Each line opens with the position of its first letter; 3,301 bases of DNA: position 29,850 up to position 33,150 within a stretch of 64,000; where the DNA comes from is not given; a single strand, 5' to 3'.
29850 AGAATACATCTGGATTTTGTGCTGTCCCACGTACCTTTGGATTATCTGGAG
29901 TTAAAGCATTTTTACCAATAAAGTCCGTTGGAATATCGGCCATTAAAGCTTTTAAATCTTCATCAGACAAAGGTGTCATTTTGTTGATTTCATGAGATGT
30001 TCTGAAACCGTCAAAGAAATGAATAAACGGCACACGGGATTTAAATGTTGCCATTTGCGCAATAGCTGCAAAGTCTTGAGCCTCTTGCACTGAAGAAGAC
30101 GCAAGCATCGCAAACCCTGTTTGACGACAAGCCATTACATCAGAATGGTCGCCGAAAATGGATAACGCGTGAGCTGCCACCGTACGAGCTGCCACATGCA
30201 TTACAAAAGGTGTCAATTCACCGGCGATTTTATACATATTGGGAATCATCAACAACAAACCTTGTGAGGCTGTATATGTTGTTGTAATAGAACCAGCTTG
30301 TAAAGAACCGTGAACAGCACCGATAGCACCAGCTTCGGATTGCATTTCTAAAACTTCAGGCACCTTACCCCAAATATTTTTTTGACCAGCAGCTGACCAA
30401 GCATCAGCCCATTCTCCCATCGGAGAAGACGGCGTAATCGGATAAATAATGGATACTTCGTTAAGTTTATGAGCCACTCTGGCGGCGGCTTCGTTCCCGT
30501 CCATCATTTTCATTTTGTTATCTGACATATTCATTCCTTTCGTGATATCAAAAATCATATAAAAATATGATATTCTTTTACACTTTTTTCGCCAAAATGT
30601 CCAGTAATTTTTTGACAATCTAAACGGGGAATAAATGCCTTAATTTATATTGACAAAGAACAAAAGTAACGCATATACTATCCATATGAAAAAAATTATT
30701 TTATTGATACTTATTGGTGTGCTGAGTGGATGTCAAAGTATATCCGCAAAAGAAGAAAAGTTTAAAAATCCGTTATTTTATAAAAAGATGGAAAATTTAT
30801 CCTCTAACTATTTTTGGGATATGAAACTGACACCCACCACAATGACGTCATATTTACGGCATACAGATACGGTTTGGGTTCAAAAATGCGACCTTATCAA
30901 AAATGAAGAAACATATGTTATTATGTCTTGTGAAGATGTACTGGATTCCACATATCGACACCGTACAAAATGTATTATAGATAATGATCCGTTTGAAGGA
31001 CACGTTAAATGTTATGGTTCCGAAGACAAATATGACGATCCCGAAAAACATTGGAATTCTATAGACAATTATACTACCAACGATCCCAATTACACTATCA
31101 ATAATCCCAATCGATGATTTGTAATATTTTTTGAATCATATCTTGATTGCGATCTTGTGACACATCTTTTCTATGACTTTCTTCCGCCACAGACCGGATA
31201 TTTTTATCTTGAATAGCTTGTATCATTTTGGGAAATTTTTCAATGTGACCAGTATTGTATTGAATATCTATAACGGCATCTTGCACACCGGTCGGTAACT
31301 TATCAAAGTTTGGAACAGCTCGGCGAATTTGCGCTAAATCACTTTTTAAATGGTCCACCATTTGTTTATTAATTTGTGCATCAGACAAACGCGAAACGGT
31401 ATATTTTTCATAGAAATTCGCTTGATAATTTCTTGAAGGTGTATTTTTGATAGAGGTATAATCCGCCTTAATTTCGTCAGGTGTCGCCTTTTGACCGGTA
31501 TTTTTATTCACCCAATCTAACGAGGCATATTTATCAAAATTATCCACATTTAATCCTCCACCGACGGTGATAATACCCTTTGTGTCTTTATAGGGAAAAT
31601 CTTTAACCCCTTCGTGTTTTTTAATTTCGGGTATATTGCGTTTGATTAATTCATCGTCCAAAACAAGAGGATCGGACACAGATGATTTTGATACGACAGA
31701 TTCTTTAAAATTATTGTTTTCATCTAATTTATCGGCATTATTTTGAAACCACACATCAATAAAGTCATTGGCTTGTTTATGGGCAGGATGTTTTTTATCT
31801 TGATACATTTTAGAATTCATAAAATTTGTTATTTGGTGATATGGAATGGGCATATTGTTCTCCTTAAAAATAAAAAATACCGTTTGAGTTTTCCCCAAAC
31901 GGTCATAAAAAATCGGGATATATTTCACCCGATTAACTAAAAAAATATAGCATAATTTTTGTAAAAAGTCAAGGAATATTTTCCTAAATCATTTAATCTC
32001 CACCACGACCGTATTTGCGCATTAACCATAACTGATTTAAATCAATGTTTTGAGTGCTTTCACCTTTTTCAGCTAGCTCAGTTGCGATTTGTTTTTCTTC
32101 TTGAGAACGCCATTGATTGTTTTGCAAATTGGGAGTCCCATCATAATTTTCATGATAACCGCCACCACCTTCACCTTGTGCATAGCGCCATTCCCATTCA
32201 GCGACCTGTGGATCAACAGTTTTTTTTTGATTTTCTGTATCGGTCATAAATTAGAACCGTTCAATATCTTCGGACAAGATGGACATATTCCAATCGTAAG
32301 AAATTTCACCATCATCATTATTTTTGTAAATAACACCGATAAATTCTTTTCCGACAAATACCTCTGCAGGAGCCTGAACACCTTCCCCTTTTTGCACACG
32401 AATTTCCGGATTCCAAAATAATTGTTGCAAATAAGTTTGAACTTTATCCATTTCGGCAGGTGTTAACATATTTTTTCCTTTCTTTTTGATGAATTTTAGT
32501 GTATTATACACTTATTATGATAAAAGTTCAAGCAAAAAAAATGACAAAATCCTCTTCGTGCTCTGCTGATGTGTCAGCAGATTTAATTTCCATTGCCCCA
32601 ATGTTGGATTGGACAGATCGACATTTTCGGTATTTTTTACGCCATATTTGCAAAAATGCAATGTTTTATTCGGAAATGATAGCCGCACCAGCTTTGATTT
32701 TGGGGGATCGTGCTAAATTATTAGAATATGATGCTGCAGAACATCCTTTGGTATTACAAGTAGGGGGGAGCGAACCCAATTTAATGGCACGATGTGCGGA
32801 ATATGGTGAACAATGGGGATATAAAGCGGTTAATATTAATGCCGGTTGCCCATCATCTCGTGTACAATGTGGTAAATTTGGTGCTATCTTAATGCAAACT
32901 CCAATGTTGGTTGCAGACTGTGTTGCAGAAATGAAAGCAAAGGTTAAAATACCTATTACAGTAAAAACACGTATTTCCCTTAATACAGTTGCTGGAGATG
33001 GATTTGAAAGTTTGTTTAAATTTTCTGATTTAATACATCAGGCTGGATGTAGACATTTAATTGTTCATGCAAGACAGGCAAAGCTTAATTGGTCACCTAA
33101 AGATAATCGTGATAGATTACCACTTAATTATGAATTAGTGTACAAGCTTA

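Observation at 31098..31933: Orphan T4-lysozyme-like (GH24) gene placed immediately behind two intrinsic terminators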

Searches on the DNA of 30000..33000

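Call 22: search_rna_families(source=window, start=30000, end=33000, threshold=evalue, max_evalue=1)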
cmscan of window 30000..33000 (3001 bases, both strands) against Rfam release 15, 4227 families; matches with E-value up to 1: 0.
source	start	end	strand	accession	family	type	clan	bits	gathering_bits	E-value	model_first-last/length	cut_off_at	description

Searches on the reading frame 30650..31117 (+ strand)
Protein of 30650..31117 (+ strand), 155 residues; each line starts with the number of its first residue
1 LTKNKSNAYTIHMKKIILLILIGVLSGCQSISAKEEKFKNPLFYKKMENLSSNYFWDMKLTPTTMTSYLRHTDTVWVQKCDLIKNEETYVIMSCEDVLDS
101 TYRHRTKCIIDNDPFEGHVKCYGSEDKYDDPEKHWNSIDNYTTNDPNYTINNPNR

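Call 4: search_protein_families(library=pfam, proteins=[window:30650-31117:+], max_evalue=1)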
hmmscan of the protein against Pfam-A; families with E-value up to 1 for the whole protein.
window:30650-31117:+ (155 aa): 1 family
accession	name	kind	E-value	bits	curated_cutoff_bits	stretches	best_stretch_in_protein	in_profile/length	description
PF08139.17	LPAM_1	-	0.61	11.1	20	0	13-29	1-18/18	Prokaryotic membrane lipoprotein lipid attachment site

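Call 35: find_homologous_proteins(query=window:30686-31114:+, max_evalue=0.01)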
Query seq(143 aa) (143 aa): 5 proteins with E <= 0.01 among 26 candidates.
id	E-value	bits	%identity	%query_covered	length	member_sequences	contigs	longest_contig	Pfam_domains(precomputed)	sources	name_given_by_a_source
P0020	2.9e-84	298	90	100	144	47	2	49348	-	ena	-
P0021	4.1e-70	252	83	93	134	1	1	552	-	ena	-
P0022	1.5e-61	225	76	91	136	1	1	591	-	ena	-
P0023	5.2e-51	190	68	91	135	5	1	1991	-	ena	-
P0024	3.4e-48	181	64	91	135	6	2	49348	-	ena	-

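Call 50: search_protein_families(library=phrogs, proteins=[window:30686-31117:+], max_evalue=0.01)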
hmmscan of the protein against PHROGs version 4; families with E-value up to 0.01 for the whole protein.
window:30686-31117:+ (143 aa): 0 families

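Call 65: search_protein_families(library=ncbifam, proteins=[window:30686-31117:+], max_evalue=0.1)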
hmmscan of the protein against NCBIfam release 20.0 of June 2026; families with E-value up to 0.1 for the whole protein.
window:30686-31117:+ (143 aa): 1 family
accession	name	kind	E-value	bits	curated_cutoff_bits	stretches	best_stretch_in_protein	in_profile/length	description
NF045606.1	lipo_J517_1871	equivalog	0.0075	16.3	60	1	1-54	1-52/133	J517_1871 family lipoprotein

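Call 66: search_protein_families(library=padloc, proteins=[window:30686-31117:+], max_evalue=0.1)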
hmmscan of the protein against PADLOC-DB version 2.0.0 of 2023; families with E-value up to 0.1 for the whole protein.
window:30686-31117:+ (143 aa): 0 families

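Call 70: predict_structure(alignment_id=A6)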
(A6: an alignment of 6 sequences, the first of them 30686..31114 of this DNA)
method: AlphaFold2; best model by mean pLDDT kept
length: 143 residues; sequences in the alignment: 6
mean_pLDDT: 67.9   pTM: 0.59
mean pLDDT of the five models: 67.9, 59.3, 58.8, 46.8, 42.7
residues with pLDDT >= 90: 0; 70-90: 80; 50-70: 37; < 50: 26
segments of 3 or more residues with pLDDT < 50: 1-3, 9-22, 136-143
pLDDT, mean of each block of 10 residues (from residue 1): 47 43 63 73 69 70 80 85 84 83 72 68 72 51 41
secondary structure, 60 per line:
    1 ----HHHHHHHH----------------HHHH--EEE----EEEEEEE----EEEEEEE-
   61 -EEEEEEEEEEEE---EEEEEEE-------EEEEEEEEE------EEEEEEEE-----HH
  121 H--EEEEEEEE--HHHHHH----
elements in order: H5-12 H29-32 E35-37 E42-48 E53-59 E62-73 E77-83 E91-99 E106-113 E124-131 H134-139

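Call 78: fold_search(model_id=the predicted structure, library=pdb)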
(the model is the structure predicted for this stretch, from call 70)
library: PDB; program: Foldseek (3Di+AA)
matches with E <= 10: 738; with E <= 0.001: 0
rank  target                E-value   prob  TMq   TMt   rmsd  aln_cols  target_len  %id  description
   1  8amh_D                2.6e-02  0.99  0.43  0.47   6.2       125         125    6  The Crystal structure of wt apo agroavidin (released 2023-04-12)
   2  3t2x_A                2.8e-02  0.99  0.40  0.46   6.5       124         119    9  Structure of shwanavidin low affinity mutant (F43A) (released 2012-04-11)
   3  8ass_C                3.3e-02  0.98  0.38  0.44   6.8       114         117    8  The Crystal structure of F46Y mutant of the agroavidin-biotin complex (released 2023-04-12)
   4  6ohh_B                4.0e-02  0.98  0.39  0.42   7.6       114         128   12  Structure of EF1p2_mFAP2b bound to DFHBI (released 2020-04-08)
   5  1wbi_H                4.2e-02  0.99  0.40  0.45   6.6       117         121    9  AVR2 (released 2005-10-12)
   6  2uyw_A                4.5e-02  0.97  0.38  0.43   6.9       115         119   11  Crystal structure of Xenavidin (released 2008-05-27)
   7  5jk2_H                4.7e-02  1.00  0.49  0.57  13.6       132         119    9  Crystal structure of Treponema pallidum Tp0751 (Pallilysin) (released 2016-10-12)
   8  5jk2_I                4.7e-02  1.00  0.46  0.55  12.4       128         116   11  Crystal structure of Treponema pallidum Tp0751 (Pallilysin) (released 2016-10-12)
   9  8ast_D                4.7e-02  0.98  0.39  0.46   6.3       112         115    6  The Crystal structure of short F46Y agroavidin - apo (released 2023-04-12)
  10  2frs_A                5.0e-02  0.99  0.43  0.48   5.8       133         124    8  Crystal structure of the f15w mutant of apo-cellular retinoic acid binding protein type ii at 1.51 angstroms resolutio (released 2006-09-19)
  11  7our_B                5.5e-02  0.98  0.40  0.45   5.6       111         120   10  Wilavidin apo form (P1 form) (released 2021-11-17)
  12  2ofa_A                6.1e-02  0.95  0.36  0.41   6.9       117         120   12  Crystal structure of apo AVR4 (R112L,C122S) (released 2007-12-25)
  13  1ldq_A                6.8e-02  0.99  0.43  0.52   5.7       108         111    8  avidin-homobiotin complex (released 2002-11-06)
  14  1vyo_A                6.8e-02  0.96  0.39  0.44   6.6       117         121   10  Crystal structure of avidin (released 2005-07-20)
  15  5lur_A                7.6e-02  0.98  0.41  0.47   6.1       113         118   12  An avidin mutant (released 2017-09-20)
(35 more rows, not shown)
